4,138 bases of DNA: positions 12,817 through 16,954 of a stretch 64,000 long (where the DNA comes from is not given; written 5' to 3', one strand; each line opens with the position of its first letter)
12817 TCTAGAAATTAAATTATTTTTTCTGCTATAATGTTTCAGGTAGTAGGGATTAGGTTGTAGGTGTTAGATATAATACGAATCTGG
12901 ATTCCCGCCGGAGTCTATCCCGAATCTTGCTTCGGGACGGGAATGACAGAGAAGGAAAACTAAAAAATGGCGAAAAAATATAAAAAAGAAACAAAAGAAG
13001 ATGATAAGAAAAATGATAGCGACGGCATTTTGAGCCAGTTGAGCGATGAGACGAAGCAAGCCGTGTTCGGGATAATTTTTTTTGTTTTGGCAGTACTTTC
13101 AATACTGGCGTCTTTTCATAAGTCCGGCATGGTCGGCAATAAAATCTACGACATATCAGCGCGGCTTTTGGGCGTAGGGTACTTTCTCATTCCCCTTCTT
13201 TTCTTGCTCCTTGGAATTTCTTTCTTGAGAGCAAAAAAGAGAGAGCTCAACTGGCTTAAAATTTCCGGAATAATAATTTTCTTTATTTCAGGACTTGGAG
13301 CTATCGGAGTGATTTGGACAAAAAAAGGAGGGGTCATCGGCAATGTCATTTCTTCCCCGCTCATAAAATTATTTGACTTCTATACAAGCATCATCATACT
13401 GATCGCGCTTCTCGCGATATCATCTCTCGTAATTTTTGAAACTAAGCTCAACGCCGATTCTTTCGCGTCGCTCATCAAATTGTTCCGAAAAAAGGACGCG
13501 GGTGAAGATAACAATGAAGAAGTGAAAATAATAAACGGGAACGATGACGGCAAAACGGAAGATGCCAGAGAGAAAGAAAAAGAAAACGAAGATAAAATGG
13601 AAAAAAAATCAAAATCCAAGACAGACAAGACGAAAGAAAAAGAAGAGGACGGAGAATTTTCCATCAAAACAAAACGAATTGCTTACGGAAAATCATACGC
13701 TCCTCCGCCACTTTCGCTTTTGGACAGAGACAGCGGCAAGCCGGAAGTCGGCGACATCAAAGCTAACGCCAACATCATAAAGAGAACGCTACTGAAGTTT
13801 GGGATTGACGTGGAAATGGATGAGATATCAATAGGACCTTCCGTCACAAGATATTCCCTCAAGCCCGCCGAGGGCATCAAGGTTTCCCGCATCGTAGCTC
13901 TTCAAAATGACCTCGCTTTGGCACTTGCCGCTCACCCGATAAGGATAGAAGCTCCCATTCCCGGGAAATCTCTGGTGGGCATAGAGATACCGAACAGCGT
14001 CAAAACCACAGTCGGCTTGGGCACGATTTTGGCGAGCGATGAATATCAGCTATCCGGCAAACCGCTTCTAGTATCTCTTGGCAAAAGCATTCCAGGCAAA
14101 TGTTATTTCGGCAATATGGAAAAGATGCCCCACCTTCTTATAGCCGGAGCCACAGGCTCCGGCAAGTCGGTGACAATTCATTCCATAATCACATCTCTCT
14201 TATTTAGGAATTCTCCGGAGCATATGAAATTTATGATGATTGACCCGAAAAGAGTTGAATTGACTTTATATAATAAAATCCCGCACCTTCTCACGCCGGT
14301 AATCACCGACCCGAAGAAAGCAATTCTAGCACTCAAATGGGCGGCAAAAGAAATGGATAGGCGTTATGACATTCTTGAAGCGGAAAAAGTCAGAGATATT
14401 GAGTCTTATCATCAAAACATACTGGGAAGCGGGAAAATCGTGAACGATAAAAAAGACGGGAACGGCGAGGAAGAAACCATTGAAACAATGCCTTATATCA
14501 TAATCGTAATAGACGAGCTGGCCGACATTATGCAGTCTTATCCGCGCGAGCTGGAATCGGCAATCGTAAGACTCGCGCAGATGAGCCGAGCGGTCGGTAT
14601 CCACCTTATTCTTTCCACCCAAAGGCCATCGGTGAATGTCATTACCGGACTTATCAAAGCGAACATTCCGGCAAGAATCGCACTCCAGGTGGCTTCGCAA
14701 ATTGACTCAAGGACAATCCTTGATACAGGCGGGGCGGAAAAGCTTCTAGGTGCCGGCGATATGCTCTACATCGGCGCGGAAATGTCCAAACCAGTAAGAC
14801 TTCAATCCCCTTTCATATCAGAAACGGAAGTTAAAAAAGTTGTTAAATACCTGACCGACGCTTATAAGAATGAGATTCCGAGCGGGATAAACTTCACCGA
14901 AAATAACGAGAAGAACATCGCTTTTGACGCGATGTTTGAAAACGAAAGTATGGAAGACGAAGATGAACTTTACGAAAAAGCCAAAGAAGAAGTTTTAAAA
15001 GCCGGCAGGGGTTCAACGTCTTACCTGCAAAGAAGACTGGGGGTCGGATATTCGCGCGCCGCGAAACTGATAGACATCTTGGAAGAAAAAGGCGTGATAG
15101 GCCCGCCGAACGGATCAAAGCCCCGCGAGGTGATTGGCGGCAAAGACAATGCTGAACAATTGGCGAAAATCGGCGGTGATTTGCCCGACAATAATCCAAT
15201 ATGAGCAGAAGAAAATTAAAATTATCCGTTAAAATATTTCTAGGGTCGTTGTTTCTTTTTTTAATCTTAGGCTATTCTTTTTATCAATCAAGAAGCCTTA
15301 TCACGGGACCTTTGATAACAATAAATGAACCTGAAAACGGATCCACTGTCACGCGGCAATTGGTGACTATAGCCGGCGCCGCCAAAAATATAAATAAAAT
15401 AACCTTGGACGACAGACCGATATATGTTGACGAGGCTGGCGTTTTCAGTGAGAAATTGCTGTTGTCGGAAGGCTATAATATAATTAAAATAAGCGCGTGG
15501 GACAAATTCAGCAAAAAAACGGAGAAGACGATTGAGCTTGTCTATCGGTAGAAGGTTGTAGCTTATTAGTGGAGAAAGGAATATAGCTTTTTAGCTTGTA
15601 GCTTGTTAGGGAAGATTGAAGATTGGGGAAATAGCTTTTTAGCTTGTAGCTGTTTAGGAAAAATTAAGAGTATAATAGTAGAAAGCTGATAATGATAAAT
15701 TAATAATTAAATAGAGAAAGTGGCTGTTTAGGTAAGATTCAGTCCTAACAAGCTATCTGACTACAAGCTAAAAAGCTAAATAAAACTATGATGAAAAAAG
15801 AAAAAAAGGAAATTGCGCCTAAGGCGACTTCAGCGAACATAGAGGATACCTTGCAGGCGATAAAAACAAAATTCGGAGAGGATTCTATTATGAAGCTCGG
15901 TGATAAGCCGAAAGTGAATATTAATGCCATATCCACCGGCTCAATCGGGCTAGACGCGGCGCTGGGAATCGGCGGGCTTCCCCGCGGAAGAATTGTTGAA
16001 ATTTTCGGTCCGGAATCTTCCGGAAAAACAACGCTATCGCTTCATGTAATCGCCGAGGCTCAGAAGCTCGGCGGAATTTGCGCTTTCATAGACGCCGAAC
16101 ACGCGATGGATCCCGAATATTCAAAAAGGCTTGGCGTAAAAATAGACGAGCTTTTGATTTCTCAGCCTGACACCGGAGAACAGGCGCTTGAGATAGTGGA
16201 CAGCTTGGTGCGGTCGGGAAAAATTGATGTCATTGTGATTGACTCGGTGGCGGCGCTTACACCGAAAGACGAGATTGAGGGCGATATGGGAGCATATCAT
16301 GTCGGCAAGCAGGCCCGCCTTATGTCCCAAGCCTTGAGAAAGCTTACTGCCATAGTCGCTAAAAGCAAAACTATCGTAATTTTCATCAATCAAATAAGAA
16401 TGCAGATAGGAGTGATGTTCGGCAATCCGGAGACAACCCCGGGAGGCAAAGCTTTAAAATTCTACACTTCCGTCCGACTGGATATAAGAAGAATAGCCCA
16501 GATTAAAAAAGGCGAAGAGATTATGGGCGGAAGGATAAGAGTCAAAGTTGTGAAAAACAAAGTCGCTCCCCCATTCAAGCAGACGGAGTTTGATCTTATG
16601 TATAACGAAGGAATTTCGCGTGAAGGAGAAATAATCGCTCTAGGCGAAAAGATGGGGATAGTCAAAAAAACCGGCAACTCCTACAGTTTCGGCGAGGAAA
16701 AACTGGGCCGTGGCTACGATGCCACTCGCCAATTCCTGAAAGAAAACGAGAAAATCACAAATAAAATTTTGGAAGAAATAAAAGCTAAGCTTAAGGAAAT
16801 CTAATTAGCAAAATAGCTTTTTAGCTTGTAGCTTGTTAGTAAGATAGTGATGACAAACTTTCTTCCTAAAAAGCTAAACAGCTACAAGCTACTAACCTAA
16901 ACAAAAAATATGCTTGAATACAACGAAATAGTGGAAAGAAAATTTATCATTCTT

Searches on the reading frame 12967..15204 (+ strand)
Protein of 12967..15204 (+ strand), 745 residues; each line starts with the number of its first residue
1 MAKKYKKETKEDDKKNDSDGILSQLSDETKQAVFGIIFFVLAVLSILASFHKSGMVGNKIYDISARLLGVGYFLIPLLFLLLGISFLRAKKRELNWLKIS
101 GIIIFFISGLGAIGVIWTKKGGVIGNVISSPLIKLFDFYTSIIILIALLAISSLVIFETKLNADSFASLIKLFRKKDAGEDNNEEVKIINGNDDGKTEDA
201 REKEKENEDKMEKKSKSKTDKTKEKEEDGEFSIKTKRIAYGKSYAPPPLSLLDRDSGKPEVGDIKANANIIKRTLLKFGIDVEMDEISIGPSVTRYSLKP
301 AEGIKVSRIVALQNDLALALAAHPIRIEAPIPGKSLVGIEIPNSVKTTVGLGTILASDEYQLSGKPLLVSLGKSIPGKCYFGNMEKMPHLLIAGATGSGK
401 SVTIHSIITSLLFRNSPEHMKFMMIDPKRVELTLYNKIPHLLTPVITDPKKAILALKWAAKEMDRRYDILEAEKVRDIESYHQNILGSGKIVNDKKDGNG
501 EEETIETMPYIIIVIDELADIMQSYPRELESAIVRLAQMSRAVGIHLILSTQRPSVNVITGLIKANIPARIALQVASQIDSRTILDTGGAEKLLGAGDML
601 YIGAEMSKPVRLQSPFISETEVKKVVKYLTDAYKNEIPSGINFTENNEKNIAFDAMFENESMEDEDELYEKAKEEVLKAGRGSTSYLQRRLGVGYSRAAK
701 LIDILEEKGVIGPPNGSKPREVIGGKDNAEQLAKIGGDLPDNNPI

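Call 74: search_protein_families(library=pfam, proteins=[window:12967-15204:+], max_evalue=0.00001)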
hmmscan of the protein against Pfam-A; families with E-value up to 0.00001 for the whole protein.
window:12967-15204:+ (745 aa): 4 families
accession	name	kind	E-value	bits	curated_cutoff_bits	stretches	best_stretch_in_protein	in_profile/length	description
PF01580.24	FtsK_SpoIIIE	-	4.1e-59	200.1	24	1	354-556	5-221/221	FtsK/SpoIIIE family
PF17854.6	FtsK_alpha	-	3.1e-28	98.3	22.9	1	247-343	2-101/101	FtsK alpha domain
PF09397.16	FtsK_gamma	-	3.1e-25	88.1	30.6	1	663-723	1-61/63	Ftsk gamma domain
PF13491.11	FtsK_4TM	-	1.4e-10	41.5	23.1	1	53-160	47-162/171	4TM region of DNA translocase FtsK/SpoIIIE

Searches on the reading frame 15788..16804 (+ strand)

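Call 74: search_protein_families(library=pfam, proteins=[window:15788-16804:+], max_evalue=0.00001)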
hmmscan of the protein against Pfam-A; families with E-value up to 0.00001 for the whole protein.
window:15788-16804:+ (338 aa): 5 families
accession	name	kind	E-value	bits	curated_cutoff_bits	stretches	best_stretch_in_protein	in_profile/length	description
PF00154.27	RecA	-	2.3e-138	460.3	27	1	18-277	3-262/262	recA bacterial DNA recombination protein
PF21096.2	RecA_C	-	3.2e-14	53.2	27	1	280-336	1-57/57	RecA C-terminal domain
PF08423.17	Rad51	-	1.8e-10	41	22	1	45-235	5-211/244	Rad51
PF06745.19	ATPase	-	1.7e-08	34.6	26.6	1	49-122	2-77/231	KaiC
PF01637.24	ATPase_2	-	9.6e-06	26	33.2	0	68-206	21-122/225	ATPase domain predominantly from Archaea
